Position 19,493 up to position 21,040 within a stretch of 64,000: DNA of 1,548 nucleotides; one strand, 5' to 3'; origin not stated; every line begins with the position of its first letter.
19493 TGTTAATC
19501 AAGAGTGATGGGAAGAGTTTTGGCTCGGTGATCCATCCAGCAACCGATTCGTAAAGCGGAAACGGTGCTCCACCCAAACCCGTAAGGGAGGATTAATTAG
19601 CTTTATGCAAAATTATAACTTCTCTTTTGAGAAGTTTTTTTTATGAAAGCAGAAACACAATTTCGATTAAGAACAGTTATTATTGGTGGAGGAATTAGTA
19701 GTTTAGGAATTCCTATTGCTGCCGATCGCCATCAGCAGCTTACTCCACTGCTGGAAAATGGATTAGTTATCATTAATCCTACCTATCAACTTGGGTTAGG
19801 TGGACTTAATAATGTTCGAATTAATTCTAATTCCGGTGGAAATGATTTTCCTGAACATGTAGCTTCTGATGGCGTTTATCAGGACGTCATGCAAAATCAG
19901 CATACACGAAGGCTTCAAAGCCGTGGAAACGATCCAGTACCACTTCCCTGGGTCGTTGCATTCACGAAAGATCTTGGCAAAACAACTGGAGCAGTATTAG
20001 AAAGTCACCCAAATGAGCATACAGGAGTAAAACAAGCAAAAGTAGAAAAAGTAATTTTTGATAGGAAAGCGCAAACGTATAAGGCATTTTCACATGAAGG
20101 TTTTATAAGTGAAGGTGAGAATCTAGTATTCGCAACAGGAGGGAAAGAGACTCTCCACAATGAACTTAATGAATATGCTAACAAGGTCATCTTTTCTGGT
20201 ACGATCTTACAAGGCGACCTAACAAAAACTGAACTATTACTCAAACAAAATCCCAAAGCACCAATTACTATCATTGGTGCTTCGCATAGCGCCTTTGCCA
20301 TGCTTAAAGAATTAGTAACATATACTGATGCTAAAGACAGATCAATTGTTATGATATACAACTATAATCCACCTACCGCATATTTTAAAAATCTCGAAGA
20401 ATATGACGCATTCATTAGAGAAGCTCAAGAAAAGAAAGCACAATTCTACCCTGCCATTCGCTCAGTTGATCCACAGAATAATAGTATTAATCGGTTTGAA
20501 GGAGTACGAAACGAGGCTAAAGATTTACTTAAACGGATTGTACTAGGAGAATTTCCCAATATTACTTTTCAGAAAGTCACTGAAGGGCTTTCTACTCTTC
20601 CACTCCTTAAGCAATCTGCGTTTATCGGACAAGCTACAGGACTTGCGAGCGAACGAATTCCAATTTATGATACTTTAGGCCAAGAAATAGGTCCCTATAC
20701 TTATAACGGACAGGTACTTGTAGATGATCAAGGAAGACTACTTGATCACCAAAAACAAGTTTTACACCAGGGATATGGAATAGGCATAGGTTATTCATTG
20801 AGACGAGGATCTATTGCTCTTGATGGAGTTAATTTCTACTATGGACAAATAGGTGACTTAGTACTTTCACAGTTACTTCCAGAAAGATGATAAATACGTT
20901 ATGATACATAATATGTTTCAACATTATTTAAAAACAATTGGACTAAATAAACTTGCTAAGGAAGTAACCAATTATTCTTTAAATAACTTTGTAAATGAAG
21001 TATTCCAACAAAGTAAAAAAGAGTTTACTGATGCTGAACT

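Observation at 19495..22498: SAM-I-controlled operon encoding a Cys-free flavoprotein-like protein, an fRMsr-like GAF protein and a His-rich protein.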

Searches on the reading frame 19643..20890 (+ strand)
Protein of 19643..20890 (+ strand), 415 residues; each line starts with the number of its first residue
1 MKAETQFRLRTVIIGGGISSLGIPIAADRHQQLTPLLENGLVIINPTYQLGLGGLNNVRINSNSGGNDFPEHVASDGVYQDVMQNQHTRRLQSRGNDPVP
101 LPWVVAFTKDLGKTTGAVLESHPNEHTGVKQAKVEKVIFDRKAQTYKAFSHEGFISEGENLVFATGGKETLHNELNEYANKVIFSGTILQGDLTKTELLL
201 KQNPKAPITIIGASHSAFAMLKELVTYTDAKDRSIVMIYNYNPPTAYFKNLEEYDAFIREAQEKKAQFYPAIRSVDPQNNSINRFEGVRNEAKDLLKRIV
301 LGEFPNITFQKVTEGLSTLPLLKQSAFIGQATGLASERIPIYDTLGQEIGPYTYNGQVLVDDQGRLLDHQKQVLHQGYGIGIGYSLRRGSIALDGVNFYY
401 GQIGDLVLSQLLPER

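Call 6: search_protein_families(library=pfam, proteins=[window:19643-20890:+], max_evalue=1)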
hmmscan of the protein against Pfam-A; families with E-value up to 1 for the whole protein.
window:19643-20890:+ (415 aa): 2 families
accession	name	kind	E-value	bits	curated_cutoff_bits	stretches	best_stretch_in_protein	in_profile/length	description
PF13434.12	Lys_Orn_oxgnase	-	0.0072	15.9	21.3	1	132-238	116-219/339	L-lysine 6-monooxygenase/L-ornithine 5-monooxygenase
PF07992.20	Pyr_redox_2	-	0.012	15.5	26.1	1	11-217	3-154/291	Pyridine nucleotide-disulphide oxidoreductase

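Call 7: search_protein_families(library=ncbifam, proteins=[window:19643-20890:+], max_evalue=1)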
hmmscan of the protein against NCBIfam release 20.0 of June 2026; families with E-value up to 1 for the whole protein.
window:19643-20890:+ (415 aa): 0 families

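Call 8: find_homologous_proteins(query=window:19643-20887:+)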
Query window:19643-20887:+ (415 aa): 1 proteins with E <= 0.001 among 5949 candidates.
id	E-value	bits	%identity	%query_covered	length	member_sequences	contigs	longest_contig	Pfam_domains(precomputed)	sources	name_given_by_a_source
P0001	2.3e-275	931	100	100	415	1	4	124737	-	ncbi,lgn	-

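Call 9: search_solved_structures(query=window:19643-20887:+, max_evalue=10, show_alignments=2)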
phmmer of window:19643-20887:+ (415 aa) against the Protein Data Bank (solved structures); distinct sequences matched with E-value up to 10: 6.
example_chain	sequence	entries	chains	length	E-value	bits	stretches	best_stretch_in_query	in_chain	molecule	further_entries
9o8u_A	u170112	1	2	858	0.1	14.8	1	348-414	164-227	1-methyl alkyl succinate synthase subunit MasD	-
9dzd_A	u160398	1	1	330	0.12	14.7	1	243-300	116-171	Reticulocyte-binding protein 2b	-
9dzc_A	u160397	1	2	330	0.21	13.8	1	244-302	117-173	Reticulocyte-binding protein 2b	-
7olc_SR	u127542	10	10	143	0.67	12.2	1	259-305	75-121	40S ribosomal protein S17-like protein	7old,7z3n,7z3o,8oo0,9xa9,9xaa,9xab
5w53_A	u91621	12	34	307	0.89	11.8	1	244-302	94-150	Reticulocyte binding protein 2, putative | Reticulocyte binding protein 2b | Plasmodium vivax reticulocyte binding protein 2b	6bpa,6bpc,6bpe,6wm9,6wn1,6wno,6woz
7r81_S2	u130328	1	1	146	1.2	11.4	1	259-305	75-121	40S ribosomal protein S17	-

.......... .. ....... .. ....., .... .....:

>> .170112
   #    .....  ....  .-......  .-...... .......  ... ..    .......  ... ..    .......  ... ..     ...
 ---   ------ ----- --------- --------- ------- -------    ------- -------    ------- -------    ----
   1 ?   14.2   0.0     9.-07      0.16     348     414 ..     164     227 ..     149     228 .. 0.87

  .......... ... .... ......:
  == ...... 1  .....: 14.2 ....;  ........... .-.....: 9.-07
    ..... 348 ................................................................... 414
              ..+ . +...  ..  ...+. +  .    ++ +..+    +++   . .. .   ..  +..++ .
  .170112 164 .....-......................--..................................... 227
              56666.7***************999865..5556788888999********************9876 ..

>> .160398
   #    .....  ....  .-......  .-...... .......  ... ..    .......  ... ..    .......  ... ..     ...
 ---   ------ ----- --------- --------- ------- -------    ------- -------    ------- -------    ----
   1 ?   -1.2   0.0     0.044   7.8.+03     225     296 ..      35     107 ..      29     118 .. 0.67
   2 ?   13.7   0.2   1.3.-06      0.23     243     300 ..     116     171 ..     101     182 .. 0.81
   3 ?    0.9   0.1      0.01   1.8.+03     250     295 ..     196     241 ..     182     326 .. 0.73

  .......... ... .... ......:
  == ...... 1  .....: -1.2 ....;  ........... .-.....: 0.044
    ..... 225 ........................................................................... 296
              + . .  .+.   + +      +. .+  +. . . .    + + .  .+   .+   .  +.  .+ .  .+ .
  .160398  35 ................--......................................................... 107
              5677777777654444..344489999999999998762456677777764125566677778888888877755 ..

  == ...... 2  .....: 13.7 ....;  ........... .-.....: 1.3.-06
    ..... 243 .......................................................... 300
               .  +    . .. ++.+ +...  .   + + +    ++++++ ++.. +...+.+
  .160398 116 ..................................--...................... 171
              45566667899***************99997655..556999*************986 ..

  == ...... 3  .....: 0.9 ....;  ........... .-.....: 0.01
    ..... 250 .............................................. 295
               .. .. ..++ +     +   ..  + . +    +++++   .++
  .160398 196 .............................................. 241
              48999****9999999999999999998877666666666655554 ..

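Call 11: find_encoding_contigs(protein=P0001, flank=10000, max_places=6)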
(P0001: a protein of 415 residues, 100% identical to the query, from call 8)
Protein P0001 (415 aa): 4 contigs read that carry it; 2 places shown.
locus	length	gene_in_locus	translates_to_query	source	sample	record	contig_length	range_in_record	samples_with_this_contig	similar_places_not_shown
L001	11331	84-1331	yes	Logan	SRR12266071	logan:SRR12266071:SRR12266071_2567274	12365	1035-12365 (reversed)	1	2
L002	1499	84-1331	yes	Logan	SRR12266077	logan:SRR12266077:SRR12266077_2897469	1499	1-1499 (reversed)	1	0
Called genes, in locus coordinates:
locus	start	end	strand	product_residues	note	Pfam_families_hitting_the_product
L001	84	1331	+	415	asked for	-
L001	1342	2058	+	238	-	-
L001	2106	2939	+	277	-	-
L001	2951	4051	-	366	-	PF00438:S-AdoMet_synt_N, PF02772:S-AdoMet_synt_M, PF02773:S-AdoMet_synt_C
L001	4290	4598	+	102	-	-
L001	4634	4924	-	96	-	PF01878:EVE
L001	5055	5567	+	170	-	PF13473:Cupredoxin_1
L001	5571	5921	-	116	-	PF24463:DUF7577 (weak)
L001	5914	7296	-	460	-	PF00133:tRNA-synt_1 (faint), PF01406:tRNA-synt_1e, PF01921:tRNA-synt_1f (weak), PF09334:tRNA-synt_1g, PF09190:DALR_2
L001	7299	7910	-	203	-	-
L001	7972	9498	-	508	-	PF01204:Trehalase, PF22422:MGH1-like_GH, PF01204:Trehalase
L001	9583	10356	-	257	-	PF02540:NAD_synthase, PF06508:QueC (weak)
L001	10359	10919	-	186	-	PF01467:CTP_transf_like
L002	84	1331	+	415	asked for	-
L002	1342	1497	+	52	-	?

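Call 29: search_protein_representatives(protein=window:19643-20887:+)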
Query: 415 residues. Proteins with E-value up to 0.001 (for the whole library): 390; up to 1e-10: 169; up to 1e-30: 14. The best 150 are listed.
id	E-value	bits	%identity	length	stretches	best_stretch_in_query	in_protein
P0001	7.3e-276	930.8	100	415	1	1-415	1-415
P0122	3.4e-48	181.1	32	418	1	9-412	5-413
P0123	1.3e-43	166.0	32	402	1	5-406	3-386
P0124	2.5e-43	165.1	30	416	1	8-414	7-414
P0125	3.2e-41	158.2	31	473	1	9-412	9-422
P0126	1.8e-35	139.2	32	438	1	11-414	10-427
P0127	5.3e-34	134.4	32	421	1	10-412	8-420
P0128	9.1e-34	133.6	29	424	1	9-413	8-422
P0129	3.8e-33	131.5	31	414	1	10-412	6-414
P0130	4.1e-33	131.4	35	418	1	12-412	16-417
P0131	5.0e-33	131.2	31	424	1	10-412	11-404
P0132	2.9e-31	125.4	29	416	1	10-413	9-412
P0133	5.1e-31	124.6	32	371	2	1-223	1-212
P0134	8.9e-31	123.8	30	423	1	10-409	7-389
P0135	1.2e-29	120.1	31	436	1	11-401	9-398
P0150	4.8e-24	101.6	27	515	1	12-413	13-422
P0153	7.9e-24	100.9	28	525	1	12-389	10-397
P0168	7.2e-20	87.8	25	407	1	13-412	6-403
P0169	9.8e-20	87.4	30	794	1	11-387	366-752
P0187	2.9e-17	79.3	26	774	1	9-407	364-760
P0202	2.5e-16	76.2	27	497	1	13-412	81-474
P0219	4.5e-15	72.1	30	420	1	149-411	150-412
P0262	3.2e-12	62.7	28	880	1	4-408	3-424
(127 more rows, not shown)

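Call 31: search_protein_families(library=pfam, alignment_id=A2, max_evalue=0.01)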
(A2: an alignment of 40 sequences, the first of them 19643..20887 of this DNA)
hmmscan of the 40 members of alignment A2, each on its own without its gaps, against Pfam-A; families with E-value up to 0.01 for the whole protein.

A. member 1, window:19643-20887:+ (415 aa): 1 family
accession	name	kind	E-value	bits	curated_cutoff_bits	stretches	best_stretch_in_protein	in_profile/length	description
PF13434.12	Lys_Orn_oxgnase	-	0.0072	15.9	21.3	0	132-238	116-219/339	L-lysine 6-monooxygenase/L-ornithine 5-monooxygenase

B. families by the number of members that match (of 40 scanned): 6 families
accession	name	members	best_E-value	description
PF07992.20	Pyr_redox_2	22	3.9e-10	Pyridine nucleotide-disulphide oxidoreductase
PF13434.12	Lys_Orn_oxgnase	11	9.6e-08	L-lysine 6-monooxygenase/L-ornithine 5-monooxygenase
PF13738.12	Pyr_redox_3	9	2e-06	Pyridine nucleotide-disulphide oxidoreductase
PF13454.12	NAD_binding_9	6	8.3e-08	FAD-NAD(P)-binding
PF03486.20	HI0933_like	3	0.00089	HI0933-like protein Rossmann domain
PF00890.30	FAD_binding_2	1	0.0029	FAD binding domain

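Call 32: search_solved_structures(query=A2, max_evalue=1, show_alignments=2)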
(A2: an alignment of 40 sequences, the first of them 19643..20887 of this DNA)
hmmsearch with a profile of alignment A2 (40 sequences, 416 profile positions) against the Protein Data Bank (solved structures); distinct sequences matched with E-value up to 1: 118 (the best 60 are shown).
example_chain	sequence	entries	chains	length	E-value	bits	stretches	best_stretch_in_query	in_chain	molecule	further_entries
6gar_A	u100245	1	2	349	2e-06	29.9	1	124-223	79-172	Ferredoxin--NADP reductase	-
8c3m_A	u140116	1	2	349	2e-06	29.9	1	124-223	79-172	Ferredoxin--NADP reductase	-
9nns_A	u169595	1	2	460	2.3e-06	29.7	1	149-230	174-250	L-lysine N6-monooxygenase MbtG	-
5mh4_A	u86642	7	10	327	7e-05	24.9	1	1-39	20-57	Thioredoxin reductase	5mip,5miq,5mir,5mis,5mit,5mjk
3s5w_A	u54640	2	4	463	0.00013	23.9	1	12-228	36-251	L-ornithine 5-monooxygenase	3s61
6x0h_A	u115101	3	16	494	0.00019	23.4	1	156-229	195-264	L-ornithine N(5)-monooxygenase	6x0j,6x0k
7us3_A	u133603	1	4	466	0.00019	23.4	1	126-229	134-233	Putrescine N-hydroxylase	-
7jvk_A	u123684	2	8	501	0.00021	23.3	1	156-229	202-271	L-ornithine N(5)-monooxygenase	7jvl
4b63_A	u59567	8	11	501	0.00022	23.2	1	156-229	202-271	L-ORNITHINE N5 MONOOXYGENASE | L-ornithine N(5)-monooxygenase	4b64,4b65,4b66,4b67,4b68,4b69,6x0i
2bc1_A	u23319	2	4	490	0.00023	23.2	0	205-242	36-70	NADH Oxidase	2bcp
4nzh_A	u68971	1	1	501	0.00023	23.2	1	156-229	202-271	L-ornithine N5 monooxygenase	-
5cku_A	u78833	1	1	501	0.00023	23.1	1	156-229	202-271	L-ornithine N(5)-monooxygenase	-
2bc0_A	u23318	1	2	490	0.00026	23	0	205-242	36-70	NADH Oxidase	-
6xbb_A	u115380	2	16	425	0.00079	21.4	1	123-228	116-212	Monooxigenase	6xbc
5o8p_A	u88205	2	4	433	0.00097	21.1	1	127-228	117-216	L-lysine 6-monooxygenase involved in desferrioxamine biosynthesis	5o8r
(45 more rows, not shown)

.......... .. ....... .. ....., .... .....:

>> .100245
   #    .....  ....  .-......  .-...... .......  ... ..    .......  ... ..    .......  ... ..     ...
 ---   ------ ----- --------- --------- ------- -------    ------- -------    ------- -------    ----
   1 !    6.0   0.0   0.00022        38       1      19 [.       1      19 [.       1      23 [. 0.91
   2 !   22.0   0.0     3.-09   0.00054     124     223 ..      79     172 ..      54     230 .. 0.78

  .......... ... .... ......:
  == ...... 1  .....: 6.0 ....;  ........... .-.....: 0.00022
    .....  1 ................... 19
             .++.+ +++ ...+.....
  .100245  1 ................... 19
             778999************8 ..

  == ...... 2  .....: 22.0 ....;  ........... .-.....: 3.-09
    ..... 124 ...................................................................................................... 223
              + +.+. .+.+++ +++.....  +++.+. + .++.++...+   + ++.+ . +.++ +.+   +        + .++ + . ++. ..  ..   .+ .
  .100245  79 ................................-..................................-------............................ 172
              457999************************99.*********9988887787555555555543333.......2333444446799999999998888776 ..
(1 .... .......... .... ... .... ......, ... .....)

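Call 33: find_homologous_proteins(query=A2, max_evalue=0.00001)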
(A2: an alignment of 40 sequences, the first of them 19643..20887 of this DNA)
Query A2 (40 sequences) (415 aa, profile of the alignment): 7 proteins with E <= 0.00001 among 8000 candidates.
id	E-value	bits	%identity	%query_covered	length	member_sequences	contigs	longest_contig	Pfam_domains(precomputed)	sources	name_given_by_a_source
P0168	3.1e-119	416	23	96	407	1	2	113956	-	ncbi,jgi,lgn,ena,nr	ncbi:MAG: hypothetical protein COB46_04395 [Rhodospirillaceae bacterium]|nr:MAG: hypothetical protei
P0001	9.0e-114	398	100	100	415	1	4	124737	-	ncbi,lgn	-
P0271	3.4e-89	318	25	96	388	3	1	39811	-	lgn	-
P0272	1.6e-86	309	24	96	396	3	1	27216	-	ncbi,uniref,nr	ncbi:hypothetical protein [Pseudomonas asplenii]|uniref:hypothetical protein n=1 Tax=Pseudomonas asp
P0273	2.4e-86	308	26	96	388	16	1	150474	-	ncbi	ncbi:hypothetical protein ACXM5X_23450 [Pseudomonas saponiphila]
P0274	5.9e-85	304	23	96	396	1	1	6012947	-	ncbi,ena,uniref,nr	ncbi:hypothetical protein [Pseudomonas sp. CCOS 191]|uniref:hypothetical protein n=1 Tax=Pseudomonas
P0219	1.5e-49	187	28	60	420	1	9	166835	PF07992.21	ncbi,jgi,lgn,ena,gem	-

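Call 34: find_encoding_contigs(protein=P0274, flank=7000, max_places=1)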
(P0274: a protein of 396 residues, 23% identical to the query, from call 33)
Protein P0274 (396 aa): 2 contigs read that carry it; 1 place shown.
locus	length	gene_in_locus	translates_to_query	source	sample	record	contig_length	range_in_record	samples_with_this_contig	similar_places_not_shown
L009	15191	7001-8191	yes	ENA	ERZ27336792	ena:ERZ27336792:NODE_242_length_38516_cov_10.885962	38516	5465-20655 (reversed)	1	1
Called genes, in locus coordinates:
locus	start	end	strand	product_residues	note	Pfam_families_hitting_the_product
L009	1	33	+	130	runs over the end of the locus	PF00903:Glyoxalase, PF18029:Glyoxalase_6 (faint)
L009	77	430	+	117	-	PF08818:DUF1801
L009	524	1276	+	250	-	PF13489:Methyltransf_23, PF13847:Methyltransf_31 (weak), PF08241:Methyltransf_11, PF08242:Methyltransf_12, PF13649:Methyltransf_25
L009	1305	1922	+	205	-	PF12464:Mac, PF00132:Hexapep, PF14602:Hexapep_2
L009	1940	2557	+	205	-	PF01583:APS_kinase, PF13671:AAA_33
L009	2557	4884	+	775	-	PF03176:MMPL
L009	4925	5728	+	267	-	PF07044:DUF1329 (weak), PF17131:TP_0789-like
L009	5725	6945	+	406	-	-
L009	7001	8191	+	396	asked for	-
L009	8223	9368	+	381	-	PF01861:BpsA_C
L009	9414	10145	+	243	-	PF02585:PIG-L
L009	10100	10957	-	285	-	PF00535:Glycos_transf_2, PF10111:Glyco_tranf_2_2 (faint), PF02709:Glyco_transf_7C (weak)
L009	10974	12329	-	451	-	PF01554:MatE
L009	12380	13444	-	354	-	PF01408:GFO_IDH_MocA, PF22725:GFO_IDH_MocA_C3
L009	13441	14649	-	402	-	PF00155:Aminotran_1_2, PF01041:DegT_DnrJ_EryC1, PF01053:Cys_Met_Meta_PP (faint)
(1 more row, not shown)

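Call 35: find_encoding_contigs(protein=P0168, flank=7000, max_places=1)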
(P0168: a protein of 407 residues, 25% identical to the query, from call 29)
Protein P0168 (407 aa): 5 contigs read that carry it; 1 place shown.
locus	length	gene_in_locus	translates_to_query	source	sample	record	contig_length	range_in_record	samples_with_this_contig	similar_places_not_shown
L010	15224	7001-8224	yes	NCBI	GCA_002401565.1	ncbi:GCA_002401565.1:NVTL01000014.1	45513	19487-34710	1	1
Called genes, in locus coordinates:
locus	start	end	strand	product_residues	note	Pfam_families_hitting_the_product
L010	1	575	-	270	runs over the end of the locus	PF07044:DUF1329 (faint), PF17131:TP_0789-like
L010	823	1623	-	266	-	PF07044:DUF1329 (weak), PF17131:TP_0789-like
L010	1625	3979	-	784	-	PF03176:MMPL, PF02460:Patched (faint), PF03176:MMPL (weak)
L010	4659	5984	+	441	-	PF01663:Phosphodiest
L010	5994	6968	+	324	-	PF01841:Transglut_core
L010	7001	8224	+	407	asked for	-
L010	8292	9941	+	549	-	PF02543:Carbam_trans_N, PF16861:Carbam_trans_C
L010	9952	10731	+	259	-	PF02585:PIG-L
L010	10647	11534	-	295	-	PF00535:Glycos_transf_2, PF10111:Glyco_tranf_2_2 (weak), PF13641:Glyco_tranf_2_3, PF02709:Glyco_transf_7C (weak)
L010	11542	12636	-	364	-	PF01408:GFO_IDH_MocA, PF22725:GFO_IDH_MocA_C3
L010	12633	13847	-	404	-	PF00155:Aminotran_1_2, PF01041:DegT_DnrJ_EryC1, PF01053:Cys_Met_Meta_PP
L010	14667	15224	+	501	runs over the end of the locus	-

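Call 36: find_encoding_contigs(protein=P0219, flank=7000, max_places=2)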
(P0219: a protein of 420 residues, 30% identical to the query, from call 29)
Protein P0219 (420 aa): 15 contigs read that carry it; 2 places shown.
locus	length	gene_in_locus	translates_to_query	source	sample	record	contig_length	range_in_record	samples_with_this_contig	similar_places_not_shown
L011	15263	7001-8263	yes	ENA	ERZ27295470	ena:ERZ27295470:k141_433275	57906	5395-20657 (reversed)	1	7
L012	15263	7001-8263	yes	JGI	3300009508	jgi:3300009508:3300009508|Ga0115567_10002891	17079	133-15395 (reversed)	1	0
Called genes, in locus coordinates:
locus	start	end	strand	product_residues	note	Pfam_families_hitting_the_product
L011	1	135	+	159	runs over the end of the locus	PF02517:Rce1-like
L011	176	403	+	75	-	-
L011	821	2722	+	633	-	PF25973:BSH_CzcB (faint), PF25954:Beta-barrel_RND_2 (weak), PF25990:Beta-barrel_YknX, PF26002:Beta-barrel_AprE (weak)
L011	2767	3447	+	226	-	PF00005:ABC_tran, PF02463:SMC_N (faint), PF13555:AAA_29 (weak)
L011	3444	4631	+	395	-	PF12704:MacB_PCD, PF02687:FtsX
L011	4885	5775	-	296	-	PF18030:Rimk_N, PF14397:ATPgrasp_ST (faint), PF02655:ATP-grasp_3, PF08443:RimK, PF14398:ATPgrasp_YheCD (faint), PF02955:GSH-S_ATP, PF07478:Dala_Dala_lig_C (faint)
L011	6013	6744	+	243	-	PF13430:DUF4112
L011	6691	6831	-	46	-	-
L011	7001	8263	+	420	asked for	PF07992:Pyr_redox_2 (weak)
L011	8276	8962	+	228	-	PF01590:GAF (weak)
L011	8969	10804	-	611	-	PF04932:Wzy_C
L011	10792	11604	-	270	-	-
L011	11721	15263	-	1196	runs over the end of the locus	PF04563:RNA_pol_Rpb2_1, PF04561:RNA_pol_Rpb2_2, PF04565:RNA_pol_Rpb2_3, PF10385:RNA_pol_Rpb2_45, PF00562:RNA_pol_Rpb2_6, PF04560:RNA_pol_Rpb2_7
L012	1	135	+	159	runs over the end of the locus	PF02517:Rce1-like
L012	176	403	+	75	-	-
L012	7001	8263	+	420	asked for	PF07992:Pyr_redox_2 (weak)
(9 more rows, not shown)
